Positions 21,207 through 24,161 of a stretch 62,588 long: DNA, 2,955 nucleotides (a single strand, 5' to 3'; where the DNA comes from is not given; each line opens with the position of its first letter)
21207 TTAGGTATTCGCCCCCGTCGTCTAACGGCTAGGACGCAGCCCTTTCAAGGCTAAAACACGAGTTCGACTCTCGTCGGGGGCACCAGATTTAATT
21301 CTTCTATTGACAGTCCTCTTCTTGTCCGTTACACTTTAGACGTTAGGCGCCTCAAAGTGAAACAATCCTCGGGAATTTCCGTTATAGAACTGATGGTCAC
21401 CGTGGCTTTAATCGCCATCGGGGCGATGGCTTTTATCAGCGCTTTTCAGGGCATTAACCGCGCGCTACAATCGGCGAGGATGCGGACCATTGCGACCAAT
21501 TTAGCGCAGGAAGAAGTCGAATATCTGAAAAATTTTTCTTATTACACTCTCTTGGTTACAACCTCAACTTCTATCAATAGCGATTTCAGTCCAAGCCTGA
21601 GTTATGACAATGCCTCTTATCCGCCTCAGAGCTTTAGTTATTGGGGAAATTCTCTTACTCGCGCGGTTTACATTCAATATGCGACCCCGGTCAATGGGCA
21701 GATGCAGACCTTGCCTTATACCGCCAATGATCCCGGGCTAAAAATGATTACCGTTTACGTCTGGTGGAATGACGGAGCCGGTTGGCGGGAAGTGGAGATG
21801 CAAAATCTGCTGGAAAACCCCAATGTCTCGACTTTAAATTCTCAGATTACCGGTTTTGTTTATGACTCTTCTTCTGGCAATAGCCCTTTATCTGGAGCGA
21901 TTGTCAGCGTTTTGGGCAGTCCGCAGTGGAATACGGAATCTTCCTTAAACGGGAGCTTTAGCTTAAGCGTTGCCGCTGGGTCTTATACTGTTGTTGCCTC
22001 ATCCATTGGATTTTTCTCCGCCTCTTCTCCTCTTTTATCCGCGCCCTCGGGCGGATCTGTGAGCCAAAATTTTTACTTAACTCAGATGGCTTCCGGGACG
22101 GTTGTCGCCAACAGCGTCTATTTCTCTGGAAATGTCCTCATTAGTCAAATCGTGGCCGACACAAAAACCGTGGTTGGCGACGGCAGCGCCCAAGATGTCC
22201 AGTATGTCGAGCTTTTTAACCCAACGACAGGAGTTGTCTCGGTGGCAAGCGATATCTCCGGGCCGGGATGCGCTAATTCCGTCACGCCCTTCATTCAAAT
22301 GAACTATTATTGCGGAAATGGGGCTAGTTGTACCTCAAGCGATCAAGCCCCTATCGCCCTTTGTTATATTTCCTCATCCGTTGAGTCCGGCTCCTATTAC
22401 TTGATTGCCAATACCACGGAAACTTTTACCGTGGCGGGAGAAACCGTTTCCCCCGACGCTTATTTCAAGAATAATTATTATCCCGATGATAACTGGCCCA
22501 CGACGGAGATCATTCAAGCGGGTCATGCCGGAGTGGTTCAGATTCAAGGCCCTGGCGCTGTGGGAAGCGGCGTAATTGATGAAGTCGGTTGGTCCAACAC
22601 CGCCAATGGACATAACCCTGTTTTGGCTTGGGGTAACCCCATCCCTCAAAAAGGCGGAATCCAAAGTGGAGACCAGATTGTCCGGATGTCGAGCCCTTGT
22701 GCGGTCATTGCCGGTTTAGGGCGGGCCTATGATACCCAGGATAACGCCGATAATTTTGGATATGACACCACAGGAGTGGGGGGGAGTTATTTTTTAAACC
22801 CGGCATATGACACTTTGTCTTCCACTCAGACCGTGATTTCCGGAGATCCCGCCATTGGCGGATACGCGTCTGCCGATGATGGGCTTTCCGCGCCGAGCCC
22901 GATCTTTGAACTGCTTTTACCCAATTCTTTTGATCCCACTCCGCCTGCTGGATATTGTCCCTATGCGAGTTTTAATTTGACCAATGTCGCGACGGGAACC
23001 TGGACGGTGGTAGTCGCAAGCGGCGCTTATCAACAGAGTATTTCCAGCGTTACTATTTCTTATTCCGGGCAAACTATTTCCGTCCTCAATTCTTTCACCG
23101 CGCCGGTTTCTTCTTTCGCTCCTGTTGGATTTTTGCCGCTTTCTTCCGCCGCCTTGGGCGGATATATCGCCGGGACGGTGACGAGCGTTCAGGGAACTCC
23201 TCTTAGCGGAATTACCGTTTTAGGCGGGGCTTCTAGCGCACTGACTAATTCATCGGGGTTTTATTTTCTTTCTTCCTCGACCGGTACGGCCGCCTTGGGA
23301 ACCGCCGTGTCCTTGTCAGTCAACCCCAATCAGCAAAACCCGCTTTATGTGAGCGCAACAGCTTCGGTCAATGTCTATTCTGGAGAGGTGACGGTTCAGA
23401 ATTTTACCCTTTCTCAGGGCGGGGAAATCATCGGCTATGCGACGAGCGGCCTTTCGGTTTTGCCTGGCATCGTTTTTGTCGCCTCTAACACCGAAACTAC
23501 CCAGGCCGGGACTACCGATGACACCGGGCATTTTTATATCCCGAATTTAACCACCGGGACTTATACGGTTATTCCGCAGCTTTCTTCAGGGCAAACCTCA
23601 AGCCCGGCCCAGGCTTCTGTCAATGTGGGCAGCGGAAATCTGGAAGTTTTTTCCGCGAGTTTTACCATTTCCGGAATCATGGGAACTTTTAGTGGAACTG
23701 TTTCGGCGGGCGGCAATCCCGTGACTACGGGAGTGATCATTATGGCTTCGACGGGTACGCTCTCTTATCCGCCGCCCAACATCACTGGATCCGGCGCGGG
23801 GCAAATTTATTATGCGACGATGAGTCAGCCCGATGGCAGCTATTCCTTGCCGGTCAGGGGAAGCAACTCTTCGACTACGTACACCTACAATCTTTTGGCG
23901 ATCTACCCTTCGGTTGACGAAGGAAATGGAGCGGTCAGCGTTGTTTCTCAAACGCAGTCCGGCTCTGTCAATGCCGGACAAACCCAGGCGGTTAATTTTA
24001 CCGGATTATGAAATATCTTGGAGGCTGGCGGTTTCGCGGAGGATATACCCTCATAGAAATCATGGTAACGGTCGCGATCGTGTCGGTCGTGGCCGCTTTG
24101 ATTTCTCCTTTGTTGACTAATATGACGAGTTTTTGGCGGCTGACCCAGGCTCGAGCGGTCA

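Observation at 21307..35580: Two convergent paralogous cassettes encoding giant prepilin-type proteins: candidate alternative pilus-tip/adhesin modules on a tRNA-flanked island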

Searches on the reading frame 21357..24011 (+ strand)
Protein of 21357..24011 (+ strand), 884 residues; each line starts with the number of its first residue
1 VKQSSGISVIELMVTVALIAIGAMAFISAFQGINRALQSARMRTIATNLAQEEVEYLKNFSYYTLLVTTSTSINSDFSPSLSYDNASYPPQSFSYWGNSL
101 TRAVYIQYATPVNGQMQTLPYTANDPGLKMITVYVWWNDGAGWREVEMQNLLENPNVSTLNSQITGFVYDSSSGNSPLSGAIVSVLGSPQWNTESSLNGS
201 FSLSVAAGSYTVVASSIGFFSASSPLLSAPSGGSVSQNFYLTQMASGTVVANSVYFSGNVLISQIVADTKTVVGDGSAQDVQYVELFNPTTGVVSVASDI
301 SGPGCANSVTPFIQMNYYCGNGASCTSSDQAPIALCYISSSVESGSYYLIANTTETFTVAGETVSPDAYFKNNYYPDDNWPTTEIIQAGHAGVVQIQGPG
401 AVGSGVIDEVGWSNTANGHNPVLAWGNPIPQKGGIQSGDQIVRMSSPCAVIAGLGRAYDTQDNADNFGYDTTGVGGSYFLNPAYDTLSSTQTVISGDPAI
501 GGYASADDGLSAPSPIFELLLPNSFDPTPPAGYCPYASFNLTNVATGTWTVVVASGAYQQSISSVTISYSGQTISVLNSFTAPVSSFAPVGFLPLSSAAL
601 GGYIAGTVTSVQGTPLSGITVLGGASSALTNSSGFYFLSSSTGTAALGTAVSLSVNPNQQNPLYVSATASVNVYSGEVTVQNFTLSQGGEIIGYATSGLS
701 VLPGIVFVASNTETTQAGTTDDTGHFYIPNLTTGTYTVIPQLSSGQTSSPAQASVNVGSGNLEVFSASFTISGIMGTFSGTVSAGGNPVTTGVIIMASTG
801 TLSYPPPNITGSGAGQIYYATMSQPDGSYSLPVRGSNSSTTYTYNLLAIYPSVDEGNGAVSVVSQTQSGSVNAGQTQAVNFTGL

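Call 4: search_protein_families(library=pfam, proteins=[window:21357-24011:+], max_evalue=1)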
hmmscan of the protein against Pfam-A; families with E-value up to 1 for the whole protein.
window:21357-24011:+ (884 aa): 12 families
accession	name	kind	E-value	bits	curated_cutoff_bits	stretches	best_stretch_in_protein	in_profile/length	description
PF13620.12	CarboxypepD_reg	-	5.3e-18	65.6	32.3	3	163-242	1-82/82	Carboxypeptidase regulatory-like domain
PF13715.12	CarbopepD_reg_2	-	6.3e-14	52.2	32.2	2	164-227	1-63/88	CarboxypepD_reg-like domain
PF14686.12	fn3_3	-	1.3e-05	25.3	24.4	1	718-739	29-50/75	Polysaccharide lyase family 4, domain II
PF23193.1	NOMO_3rd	-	0.00066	20.1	27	1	709-746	53-90/120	NOMO third transthyretin-like domain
PF17802.7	SpaA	-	0.0029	18.1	23.1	1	701-738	15-56/91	Prealbumin-like fold domain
PF17210.9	SdrD_B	-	0.0048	17.5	29.7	1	709-756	33-80/112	SdrD B-like domain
PF07963.17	N_methyl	-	0.0049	16.8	21.2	1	1-25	1-25/27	Prokaryotic N-terminal methylation motif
PF15976.11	CooC_C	-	0.019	15.4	29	1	605-647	20-62/93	CS1-pili formation C-terminal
PF16371.11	MetallophosN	-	0.064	13.9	35.6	1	606-641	1-35/77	N terminal of Calcineurin-like phosphoesterase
PF09430.16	EMC7_beta-sandw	-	0.077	13.6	26.6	0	706-738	12-43/122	ER membrane protein complex subunit 7, beta-sandwich domain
PF25020.1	TTR_TEN1-4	-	0.097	13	27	0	604-625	9-30/86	Teneurin TTR-like domain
PF00932.25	LTD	-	0.25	12.2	34.3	1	257-296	5-37/109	Lamin Tail Domain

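Call 5: search_protein_families(library=ncbifam, proteins=[window:21357-24011:+], max_evalue=1)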
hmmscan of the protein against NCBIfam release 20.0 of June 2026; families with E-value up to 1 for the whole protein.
window:21357-24011:+ (884 aa): 7 families
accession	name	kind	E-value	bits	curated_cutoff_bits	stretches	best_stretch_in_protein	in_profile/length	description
TIGR02523.1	type_IV_pilV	equivalog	4.5e-05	24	52.2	1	5-59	2-56/139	type IV pilus modification protein PilV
NF041013.1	T4P_ComGE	equivalog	0.0033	17.5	49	1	2-57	1-57/83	competence type IV pilus minor pilin ComGE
NF007862.0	PRK10574.1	equivalog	0.028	14.5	138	1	1-33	1-33/145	prepilin peptidase-dependent pilin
NF047827.1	T3SSXpsH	equivalog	0.16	11.8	160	1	6-52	2-45/145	type II secretion system protein XpsH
TIGR01707.1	gspI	equivalog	0.25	11.9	44.35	1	6-53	1-48/101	type II secretion system minor pseudopilin GspI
NF007800.0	PRK10506.1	equivalog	0.25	11.2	158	0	1-28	5-32/163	prepilin peptidase-dependent protein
TIGR02532.1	IV_pilin_GFxxxE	domain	0.55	10.2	16.3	0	9-25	6-22/24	prepilin-type N-terminal cleavage/methylation domain-containing protein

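Call 13: find_homologous_proteins(query=window:21357-24011:+, max_evalue=0.001)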
Query window:21357-24011:+ (884 aa): 61 proteins with E <= 0.001 among 8000 candidates.
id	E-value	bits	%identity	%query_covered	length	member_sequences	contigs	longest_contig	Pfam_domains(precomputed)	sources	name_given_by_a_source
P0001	0.0e+0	1774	94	99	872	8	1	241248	PF13715.13,PF14686.13,PF13620.13,PF22904.4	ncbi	-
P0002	0.0e+0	1630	84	100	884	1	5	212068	PF13715.13,PF13620.13,PF22904.4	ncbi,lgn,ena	-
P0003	0.0e+0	1616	83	100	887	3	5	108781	PF13715.13,PF13620.13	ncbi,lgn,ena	-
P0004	0.0e+0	1577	82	100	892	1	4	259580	PF13715.13,PF13620.13,PF22904.4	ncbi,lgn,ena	-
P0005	0.0e+0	1338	77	99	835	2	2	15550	PF13715.13,PF13620.13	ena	-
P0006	1.2e-265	902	53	100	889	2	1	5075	PF13715.13,PF13620.13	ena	-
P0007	4.6e-236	804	50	100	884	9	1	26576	PF13715.13,PF13620.13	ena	-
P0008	1.2e-198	680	45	98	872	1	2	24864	PF13715.13,PF07963.18,PF00932.26,PF13620.13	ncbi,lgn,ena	-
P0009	1.5e-193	664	46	100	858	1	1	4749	PF13715.13,PF07963.18,PF13620.13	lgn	-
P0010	1.3e-192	660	45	100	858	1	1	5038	PF13715.13,PF07963.18,PF13620.13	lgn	-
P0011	6.6e-189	648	45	100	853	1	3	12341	PF13715.13,PF07963.18,PF14686.13,PF17802.8,PF13620.13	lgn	-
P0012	1.1e-178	614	45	98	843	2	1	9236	PF13715.13,PF13620.13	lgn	-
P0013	8.9e-150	519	38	98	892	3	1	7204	PF13715.13,PF07963.18,PF13620.13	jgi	-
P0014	9.9e-147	509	38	98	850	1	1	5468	PF13715.13,PF07963.18,PF13620.13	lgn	-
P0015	2.2e-146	508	40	99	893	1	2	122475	PF13715.13,PF07963.18,PF13620.13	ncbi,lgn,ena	-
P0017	2.7e-143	497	38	94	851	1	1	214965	PF13715.13,PF07963.18,PF13620.13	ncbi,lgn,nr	ncbi:MAG: carboxypeptidase regulatory-like domain-containing protein [Elusimicrobia bacterium]|nr:ca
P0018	3.9e-143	497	39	99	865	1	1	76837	PF13715.13,PF07963.18,PF13620.13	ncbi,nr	ncbi:MAG: carboxypeptidase regulatory-like domain-containing protein [Elusimicrobia bacterium]|nr:ca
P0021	2.5e-138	481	37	100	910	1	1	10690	PF13715.13,PF07963.18,PF13620.13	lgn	-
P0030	6.2e-127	443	35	98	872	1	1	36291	PF13715.13,PF07963.18,PF13620.13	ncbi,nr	ncbi:MAG: carboxypeptidase regulatory-like domain-containing protein [Elusimicrobia bacterium]|nr:ca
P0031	7.0e-126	440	37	98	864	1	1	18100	PF13715.13,PF07963.18,PF13620.13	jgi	jgi:prepilin-type N-terminal cleavage/methylation domain-containing protein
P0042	3.2e-114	401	36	98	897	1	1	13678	PF13715.13,PF07963.18,PF13620.13,PF09430.17,PF17210.10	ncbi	-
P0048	3.1e-111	391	37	97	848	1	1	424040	PF13620.13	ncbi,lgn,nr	ncbi:MAG: hypothetical protein HY078_08760 [Elusimicrobia bacterium]|nr:hypothetical protein [Elusim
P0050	4.9e-104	368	34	99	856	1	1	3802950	PF13715.13,PF07963.18,PF00932.26,PF13620.13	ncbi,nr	ncbi:MAG: prepilin-type N-terminal cleavage/methylation domain-containing protein [Elusimicrobiota b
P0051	5.3e-104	367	34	98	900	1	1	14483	PF13715.13,PF07963.18,PF13620.13,PF17210.10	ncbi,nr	ncbi:prepilin-type N-terminal cleavage/methylation domain-containing protein [bacterium]|nr:MAG: pre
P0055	5.4e-101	357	35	100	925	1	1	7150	PF13715.13,PF07963.18,PF13620.13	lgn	-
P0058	1.0e-90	323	34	95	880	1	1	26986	PF13715.13,PF07963.18,PF13620.13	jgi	-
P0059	3.4e-87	312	33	99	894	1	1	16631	PF13715.13,PF07963.18,PF13620.13,PF22904.4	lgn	-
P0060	2.4e-80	289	31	95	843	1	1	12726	PF13715.13,PF07963.18,PF07210.19,PF13620.13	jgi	jgi:Tfp pilus assembly protein PilV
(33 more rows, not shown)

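Call 15: find_encoding_contigs(protein=P0050, flank=10000, max_places=3)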
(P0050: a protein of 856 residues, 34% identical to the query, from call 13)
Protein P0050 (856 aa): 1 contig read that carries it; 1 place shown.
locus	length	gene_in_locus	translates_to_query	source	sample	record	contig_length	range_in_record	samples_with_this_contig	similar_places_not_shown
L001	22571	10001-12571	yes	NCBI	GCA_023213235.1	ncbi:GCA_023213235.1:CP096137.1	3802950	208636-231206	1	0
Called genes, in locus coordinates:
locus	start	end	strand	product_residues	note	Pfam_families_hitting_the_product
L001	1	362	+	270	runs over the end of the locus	PF01066:CDP-OH_P_transf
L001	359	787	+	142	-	PF00692:dUTPase, PF22769:DCD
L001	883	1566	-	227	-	PF14067:LssY_C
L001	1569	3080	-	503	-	PF00133:tRNA-synt_1, PF01406:tRNA-synt_1e (weak), PF09334:tRNA-synt_1g, PF00133:tRNA-synt_1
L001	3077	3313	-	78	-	-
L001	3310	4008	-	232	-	PF13177:DNA_pol3_delta2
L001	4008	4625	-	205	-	PF02223:Thymidylate_kin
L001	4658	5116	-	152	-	-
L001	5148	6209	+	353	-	PF01075:Glyco_transf_9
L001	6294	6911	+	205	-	PF00535:Glycos_transf_2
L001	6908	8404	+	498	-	-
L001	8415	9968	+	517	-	-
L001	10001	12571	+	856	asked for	PF07963:N_methyl (weak), PF13715:CarbopepD_reg_2 (faint), PF13620:CarboxypepD_reg, PF00932:LTD (faint), PF13620:CarboxypepD_reg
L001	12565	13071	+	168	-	PF07963:N_methyl (weak)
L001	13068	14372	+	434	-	-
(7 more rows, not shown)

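Call 16: find_encoding_contigs(protein=P0048, flank=10000, max_places=3)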
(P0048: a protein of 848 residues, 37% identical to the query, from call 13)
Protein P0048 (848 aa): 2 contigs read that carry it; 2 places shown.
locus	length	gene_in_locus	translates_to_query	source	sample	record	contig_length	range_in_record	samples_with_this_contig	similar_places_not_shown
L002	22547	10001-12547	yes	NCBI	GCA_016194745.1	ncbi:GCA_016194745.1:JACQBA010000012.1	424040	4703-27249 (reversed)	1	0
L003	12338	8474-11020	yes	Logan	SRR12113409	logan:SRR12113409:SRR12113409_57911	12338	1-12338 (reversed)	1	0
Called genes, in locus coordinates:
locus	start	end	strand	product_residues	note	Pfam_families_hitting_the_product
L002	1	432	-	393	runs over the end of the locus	PF13439:Glyco_transf_4, PF13524:Glyco_trans_1_2 (faint), PF20706:GT4-conflict, PF00534:Glycos_transf_1, PF13692:Glyco_trans_1_4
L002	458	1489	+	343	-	PF13524:Glyco_trans_1_2 (weak)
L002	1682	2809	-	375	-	PF01041:DegT_DnrJ_EryC1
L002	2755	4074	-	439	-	PF04055:Radical_SAM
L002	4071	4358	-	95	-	PF05402:PqqD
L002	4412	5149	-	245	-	PF02353:CMAS, PF13489:Methyltransf_23, PF13847:Methyltransf_31, PF08241:Methyltransf_11, PF08242:Methyltransf_12, PF13649:Methyltransf_25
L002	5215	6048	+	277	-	PF05721:PhyH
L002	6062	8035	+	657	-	PF13428:TPR_14 (faint), PF24575:TPR_Slam (faint), PF13431:TPR_17 (faint), PF13432:TPR_16, PF14559:TPR_19 (weak), PF00515:TPR_1, PF07719:TPR_2 (weak), PF13424:TPR_12 (weak), +4 more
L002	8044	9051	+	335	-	PF13439:Glyco_transf_4, PF13579:Glyco_trans_4_4 (weak), PF20706:GT4-conflict, PF00534:Glycos_transf_1, PF13692:Glyco_trans_1_4, PF13524:Glyco_trans_1_2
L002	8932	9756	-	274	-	-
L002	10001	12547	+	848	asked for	PF13620:CarboxypepD_reg (weak)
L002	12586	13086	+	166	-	-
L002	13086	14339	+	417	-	-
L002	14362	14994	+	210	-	PF02223:Thymidylate_kin, PF13521:AAA_28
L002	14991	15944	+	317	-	PF13177:DNA_pol3_delta2, PF13191:AAA_16 (weak)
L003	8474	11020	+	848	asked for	PF13620:CarboxypepD_reg (weak)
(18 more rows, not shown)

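Call 19: find_encoding_contigs(protein=P0001, flank=10000, max_places=2)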
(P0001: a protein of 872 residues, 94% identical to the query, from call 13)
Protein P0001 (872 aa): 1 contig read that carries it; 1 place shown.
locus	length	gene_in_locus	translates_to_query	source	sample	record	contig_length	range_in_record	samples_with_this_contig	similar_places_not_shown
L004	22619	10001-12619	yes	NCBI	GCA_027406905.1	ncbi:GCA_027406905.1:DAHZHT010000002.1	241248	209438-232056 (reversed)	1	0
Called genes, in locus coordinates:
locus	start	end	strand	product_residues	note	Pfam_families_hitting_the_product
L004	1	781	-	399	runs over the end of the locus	PF18306:LDcluster4, PF03641:Lysine_decarbox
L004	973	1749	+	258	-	PF00116:COX2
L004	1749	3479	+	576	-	PF00115:COX1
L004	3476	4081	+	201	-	PF00510:COX3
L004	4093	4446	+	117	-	PF03626:COX4_pro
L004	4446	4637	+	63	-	-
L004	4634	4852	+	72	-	-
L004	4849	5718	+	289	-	PF02628:COX15-CtaA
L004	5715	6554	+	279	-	PF01040:UbiA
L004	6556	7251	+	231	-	PF00034:Cytochrom_C (weak), PF13442:Cytochrome_CBB3, PF00034:Cytochrom_C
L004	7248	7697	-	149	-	PF09990:DUF2231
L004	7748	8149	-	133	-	-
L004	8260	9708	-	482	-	PF04734:Ceramidase_alk (weak)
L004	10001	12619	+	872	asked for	PF13620:CarboxypepD_reg, PF13715:CarbopepD_reg_2 (weak), PF14686:fn3_3 (faint), PF22904:NOMO1-like_2nd (faint)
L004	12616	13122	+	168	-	PF07963:N_methyl (weak)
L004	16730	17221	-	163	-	PF07963:N_methyl (weak)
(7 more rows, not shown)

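Call 20: find_encoding_contigs(protein=P0004, flank=10000, max_places=2)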
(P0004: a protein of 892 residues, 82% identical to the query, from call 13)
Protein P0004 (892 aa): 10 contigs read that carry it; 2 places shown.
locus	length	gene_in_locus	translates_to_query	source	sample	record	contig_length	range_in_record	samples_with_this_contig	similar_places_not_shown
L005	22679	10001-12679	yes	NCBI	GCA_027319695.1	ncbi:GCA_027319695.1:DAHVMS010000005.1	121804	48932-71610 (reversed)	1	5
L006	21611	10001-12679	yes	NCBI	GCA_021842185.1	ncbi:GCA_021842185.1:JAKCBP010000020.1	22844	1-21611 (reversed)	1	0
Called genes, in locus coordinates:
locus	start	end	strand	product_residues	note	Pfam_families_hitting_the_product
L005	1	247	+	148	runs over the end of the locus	PF17761:DUF1016_N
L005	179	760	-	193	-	PF13676:TIR_2 (weak)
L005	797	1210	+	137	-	-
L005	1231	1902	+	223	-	PF08937:ThsB_TIR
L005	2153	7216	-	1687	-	PF13195:DUF4011, PF13086:AAA_11 (weak), PF13245:AAA_19 (faint), PF13604:AAA_30 (weak), PF13086:AAA_11, PF13087:AAA_12, PF18741:MTES_1575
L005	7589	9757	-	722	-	PF12728:HTH_17 (weak)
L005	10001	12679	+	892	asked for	PF13620:CarboxypepD_reg, PF13715:CarbopepD_reg_2 (weak), PF22904:NOMO1-like_2nd (faint)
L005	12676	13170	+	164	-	PF07963:N_methyl (weak)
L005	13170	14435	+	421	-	-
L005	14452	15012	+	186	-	PF13635:DUF4143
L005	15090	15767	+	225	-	PF01113:DapB_N, PF05173:DapB_C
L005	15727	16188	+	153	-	-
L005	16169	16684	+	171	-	PF01288:HPPK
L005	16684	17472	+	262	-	PF02548:Pantoate_transf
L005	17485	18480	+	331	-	PF01075:Glyco_transf_9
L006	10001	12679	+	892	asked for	PF13620:CarboxypepD_reg, PF13715:CarbopepD_reg_2 (weak), PF22904:NOMO1-like_2nd (faint)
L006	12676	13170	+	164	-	PF07963:N_methyl (weak)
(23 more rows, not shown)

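Call 27: find_related_loci(query=A3, collection=genome_contigs, flank=8000)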
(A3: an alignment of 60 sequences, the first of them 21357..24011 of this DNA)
Query A3 (884 aa) in genome_contigs; peptide patterns used: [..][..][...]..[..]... (x = any residue, [..] = any of these).
599 stretches matched a pattern (row limit reached: there are more); 43 encode a relative of the query (tblastn E <= 1e-3); 43 distinct loci.
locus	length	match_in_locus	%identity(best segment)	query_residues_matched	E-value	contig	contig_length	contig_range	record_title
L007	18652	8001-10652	84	1-884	0e+0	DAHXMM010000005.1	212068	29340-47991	MAG TPA_asm: Elusimicrobia bacterium isolate clean1622 k141_911905, whole genome shotgun sequence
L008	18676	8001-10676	82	1-884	0e+0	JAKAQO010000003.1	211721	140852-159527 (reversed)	MAG: bacterium isolate YF2.bin79 NODE_21_length_211721_cov_5.683734, whole genome shotgun sequence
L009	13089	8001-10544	37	4-869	2e-152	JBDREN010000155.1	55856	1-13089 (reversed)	MAG: Elusimicrobiota bacterium isolate MEGAHIT-group-1.316 k141_8457086, whole genome shotgun sequence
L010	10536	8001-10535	37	3-854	7e-147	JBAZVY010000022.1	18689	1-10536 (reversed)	MAG: Elusimicrobiota bacterium isolate SO_2017_GW1_264 NODE_11292_length_18689_cov_0.988471_OW334_2017, whole genome sho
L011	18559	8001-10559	39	2-869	5e-145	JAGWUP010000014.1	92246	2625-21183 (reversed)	MAG: Elusimicrobia bacterium isolate REEB4 contig-150_180, whole genome shotgun sequence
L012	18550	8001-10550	37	1-869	1e-141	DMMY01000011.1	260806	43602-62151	MAG TPA_asm: Elusimicrobia bacterium isolate UBA9628 contig_459, whole genome shotgun sequence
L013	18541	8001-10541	37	2-883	3e-141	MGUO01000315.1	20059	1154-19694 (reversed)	MAG: Elusimicrobia bacterium RIFCSPHIGHO2_02_FULL_57_9 rifcsphigho2_02_scaffold_9850, whole genome shotgun sequence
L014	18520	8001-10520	37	3-861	2e-139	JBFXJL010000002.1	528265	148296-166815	MAG: Elusimicrobiales bacterium isolate CA_2019_TPIn_50 NODE_29_length_528265_cov_37.272147_TPIn, whole genome shotgun s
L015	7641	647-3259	37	6-876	1e-139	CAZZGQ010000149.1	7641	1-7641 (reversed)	MAG TPA_asm: uncultured Elusimicrobia sp. isolate SRP272529_co2_26 genome assembly, contig: NODE_18160_length_7641_cov_1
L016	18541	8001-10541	38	1-858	7e-136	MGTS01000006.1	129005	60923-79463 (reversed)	MAG: Elusimicrobia bacterium GWA2_51_34 gwa2_scaffold_114, whole genome shotgun sequence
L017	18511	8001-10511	37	1-869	7e-135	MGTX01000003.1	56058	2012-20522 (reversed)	MAG: Elusimicrobia bacterium GWA2_66_18 gwa2_scaffold_1333, whole genome shotgun sequence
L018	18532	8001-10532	38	1-858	3e-134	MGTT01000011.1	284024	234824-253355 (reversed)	MAG: Elusimicrobia bacterium GWA2_56_46 gwa2_scaffold_175, whole genome shotgun sequence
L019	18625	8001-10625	33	1-882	1e-126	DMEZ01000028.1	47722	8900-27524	MAG TPA_asm: Elusimicrobia bacterium isolate UBA9639 contig_764, whole genome shotgun sequence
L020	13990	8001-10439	35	4-836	1e-126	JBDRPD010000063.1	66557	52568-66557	MAG: Elusimicrobiota bacterium isolate MEGAHIT-group-2.10 k141_1346731, whole genome shotgun sequence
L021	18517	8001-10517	37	6-876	2e-123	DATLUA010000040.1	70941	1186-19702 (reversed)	MAG TPA_asm: Elusimicrobiota bacterium isolate SMAG_U13971 k141_379973, whole genome shotgun sequence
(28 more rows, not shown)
